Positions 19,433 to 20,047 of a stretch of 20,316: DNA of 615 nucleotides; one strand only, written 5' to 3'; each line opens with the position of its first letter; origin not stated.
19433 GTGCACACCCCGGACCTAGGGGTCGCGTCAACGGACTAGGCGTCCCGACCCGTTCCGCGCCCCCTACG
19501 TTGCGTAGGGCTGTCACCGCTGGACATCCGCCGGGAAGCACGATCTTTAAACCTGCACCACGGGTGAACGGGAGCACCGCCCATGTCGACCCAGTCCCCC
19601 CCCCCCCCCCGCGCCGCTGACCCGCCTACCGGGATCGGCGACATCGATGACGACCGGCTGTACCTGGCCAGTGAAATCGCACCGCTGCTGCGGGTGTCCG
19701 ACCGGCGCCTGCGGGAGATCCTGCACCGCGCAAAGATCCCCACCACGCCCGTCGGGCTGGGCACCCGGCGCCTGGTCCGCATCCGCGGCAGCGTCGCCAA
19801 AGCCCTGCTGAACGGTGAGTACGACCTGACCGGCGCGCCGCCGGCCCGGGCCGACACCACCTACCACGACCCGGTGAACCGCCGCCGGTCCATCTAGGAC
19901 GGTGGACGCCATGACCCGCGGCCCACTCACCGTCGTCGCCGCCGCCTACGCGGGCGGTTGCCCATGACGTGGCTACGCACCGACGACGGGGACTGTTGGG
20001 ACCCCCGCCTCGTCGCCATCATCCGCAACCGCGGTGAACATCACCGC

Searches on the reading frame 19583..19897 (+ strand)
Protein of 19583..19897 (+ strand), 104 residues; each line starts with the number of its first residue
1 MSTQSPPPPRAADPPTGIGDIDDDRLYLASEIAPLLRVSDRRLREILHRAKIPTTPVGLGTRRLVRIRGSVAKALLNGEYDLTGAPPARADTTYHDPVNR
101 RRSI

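Call 13: search_protein_families(library=pfam, proteins=[window:19583-19897:+], max_evalue=0.01)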
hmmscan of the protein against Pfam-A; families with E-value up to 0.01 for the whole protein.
window:19583-19897:+ (104 aa): 0 families

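Call 31: search_protein_families(library=phrogs, proteins=[window:19583-19897:+], max_evalue=0.001)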
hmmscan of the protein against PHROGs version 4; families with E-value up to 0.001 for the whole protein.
window:19583-19897:+ (104 aa): 0 families

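Call 41: find_related_loci(query=window:19583-19897:+, collection=viral_contigs, flank=10000)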
Query window:19583-19897:+ (104 aa) in viral_contigs; peptide patterns used: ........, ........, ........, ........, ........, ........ (x = any residue, [..] = any of these).
18 stretches matched a pattern, but none encodes a relative of the query by tblastn (E <= 1e-3).

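Call 49: find_homologous_proteins(query=window:19583-19897:+, max_evalue=0.001)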
Query window:19583-19897:+ (104 aa): 1 proteins with E <= 0.001 among 46 candidates.
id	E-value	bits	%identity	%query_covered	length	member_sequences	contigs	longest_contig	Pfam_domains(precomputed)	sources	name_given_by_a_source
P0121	2.9e-60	219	100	100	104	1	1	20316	-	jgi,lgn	jgi:hypothetical protein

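Call 50: search_protein_families(library=pfam, proteins=[window:19583-19897:+], max_evalue=5)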
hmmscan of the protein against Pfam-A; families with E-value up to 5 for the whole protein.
window:19583-19897:+ (104 aa): 1 family
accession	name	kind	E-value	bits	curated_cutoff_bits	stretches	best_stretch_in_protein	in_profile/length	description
PF12728.13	HTH_17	-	0.038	14.7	27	1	30-66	5-39/51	Helix-turn-helix domain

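Call 74: search_solved_structures(query=window:19583-19897:+, max_evalue=10)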
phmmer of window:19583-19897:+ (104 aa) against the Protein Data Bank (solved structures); distinct sequences matched with E-value up to 10: 2.
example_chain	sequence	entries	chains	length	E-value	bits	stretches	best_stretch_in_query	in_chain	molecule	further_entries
9axt_Bm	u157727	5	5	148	1.2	13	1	29-66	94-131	Large ribosomal subunit protein uL15B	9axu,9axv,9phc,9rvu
8esq_a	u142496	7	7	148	1.2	13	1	26-66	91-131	60S ribosomal protein L28-A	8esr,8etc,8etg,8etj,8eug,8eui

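Call 101: search_protein_families(library=ncbifam, proteins=[window:19583-19897:+], max_evalue=0.1)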
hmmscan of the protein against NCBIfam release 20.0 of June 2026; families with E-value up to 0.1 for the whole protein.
window:19583-19897:+ (104 aa): 1 family
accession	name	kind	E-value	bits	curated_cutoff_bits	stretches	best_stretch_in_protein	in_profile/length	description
TIGR01764.1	excise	domain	0.0096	16.3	28.8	1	30-64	5-38/49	excisionase family DNA-binding protein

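Call 103: predict_structure(protein=window:19583-19897:+)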
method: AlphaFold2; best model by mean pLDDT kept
length: 104 residues; sequences in the alignment: 1
mean_pLDDT: 73.8   pTM: 0.54
mean pLDDT of the five models: 73.8, 72.1, 53.6, 47.7, 46.8
residues with pLDDT >= 90: 6; 70-90: 58; 50-70: 28; < 50: 12
segments of 3 or more residues with pLDDT < 50: 88-91, 94-96
pLDDT, mean of each block of 10 residues (from residue 1): 62 58 88 87 86 85 87 87 57 50 51
secondary structure, 60 per line:
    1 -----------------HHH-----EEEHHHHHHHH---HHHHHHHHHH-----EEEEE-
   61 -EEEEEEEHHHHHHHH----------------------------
elements in order: E26-28 H29-36 H40-49 E55-59 E62-68 H69-76

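Call 105: fold_search(model_id=the predicted structure, library=pdb)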
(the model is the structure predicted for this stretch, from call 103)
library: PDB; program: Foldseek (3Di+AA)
matches with E <= 10: 753; with E <= 0.001: 0
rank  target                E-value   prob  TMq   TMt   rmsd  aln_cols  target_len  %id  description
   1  6ama_H                5.4e-02  0.99  0.41  0.69   2.8        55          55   27  Structure of S. coelicolor/S. venezuelae BldC-smeA-ssfA complex to 3.09 Angstrom (released 2018-03-28)
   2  6ama_A                1.1e-01  0.99  0.42  0.73   2.6        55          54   22  Structure of S. coelicolor/S. venezuelae BldC-smeA-ssfA complex to 3.09 Angstrom (released 2018-03-28)
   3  6ama_P                1.1e-01  0.97  0.41  0.68   3.4        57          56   28  Structure of S. coelicolor/S. venezuelae BldC-smeA-ssfA complex to 3.09 Angstrom (released 2018-03-28)
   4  7p6f_AAA              1.2e-01  0.54  0.32  0.32   6.0        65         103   22  1.93 A resolution X-ray crystal structure of the transcriptional regulator SrnR from Streptomyces griseus (released 2022-05-25)
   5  7p6f_DDD              1.4e-01  0.54  0.32  0.33   6.0        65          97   22  1.93 A resolution X-ray crystal structure of the transcriptional regulator SrnR from Streptomyces griseus (released 2022-05-25)
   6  6ama_B                1.5e-01  0.98  0.41  0.70   2.8        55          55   27  Structure of S. coelicolor/S. venezuelae BldC-smeA-ssfA complex to 3.09 Angstrom (released 2018-03-28)
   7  6ama_Y                1.5e-01  0.97  0.41  0.68   3.5        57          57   28  Structure of S. coelicolor/S. venezuelae BldC-smeA-ssfA complex to 3.09 Angstrom (released 2018-03-28)
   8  8rxx_Sa               1.5e-01  0.63  0.30  0.39   4.9        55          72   18  CRYO-EM STRUCTURE OF LEISHMANIA MAJOR 80S RIBOSOME WITH A/P/E-site tRNA AND mRNA : LM32Cs3H1 sKO STRAIN (released 2024-05-15)
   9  8a3w_Sa               1.7e-01  0.60  0.30  0.39   4.4        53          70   19  CRYO-EM STRUCTURE OF LEISHMANIA MAJOR 80S RIBOSOME : WILD TYPE (released 2023-12-20)
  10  7xn2                  1.8e-01  0.77  0.35  0.27   4.7        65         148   20  Crystal structure of CvkR, a novel MerR-type transcriptional regulator (released 2023-03-08)
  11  9v21_sA               1.9e-01  0.63  0.31  0.40   4.6        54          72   11  Cryo- EM structure of 75S ribosome with P- tRNA from Entamoeba histolytica (released 2025-10-08)
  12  1ub9                  1.9e-01  0.60  0.32  0.33   4.9        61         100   20  Structure of the transcriptional regulator homologue protein from Pyrococcus horikoshii OT3 (released 2004-05-04)
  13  4j2n_A                2.2e-01  0.90  0.34  0.60   3.2        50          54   28  Crystal Structure of mycobacteriophage Pukovnik Xis (released 2013-10-23)
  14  4lhf                  2.2e-01  0.84  0.35  0.43   4.7        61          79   18  Crystal structure of a DNA binding protein from phage P2 (released 2014-03-05)
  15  7olc_SZ               2.2e-01  0.63  0.31  0.42   4.2        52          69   17  Thermophilic eukaryotic 80S ribosome at idle POST state (released 2022-01-26)
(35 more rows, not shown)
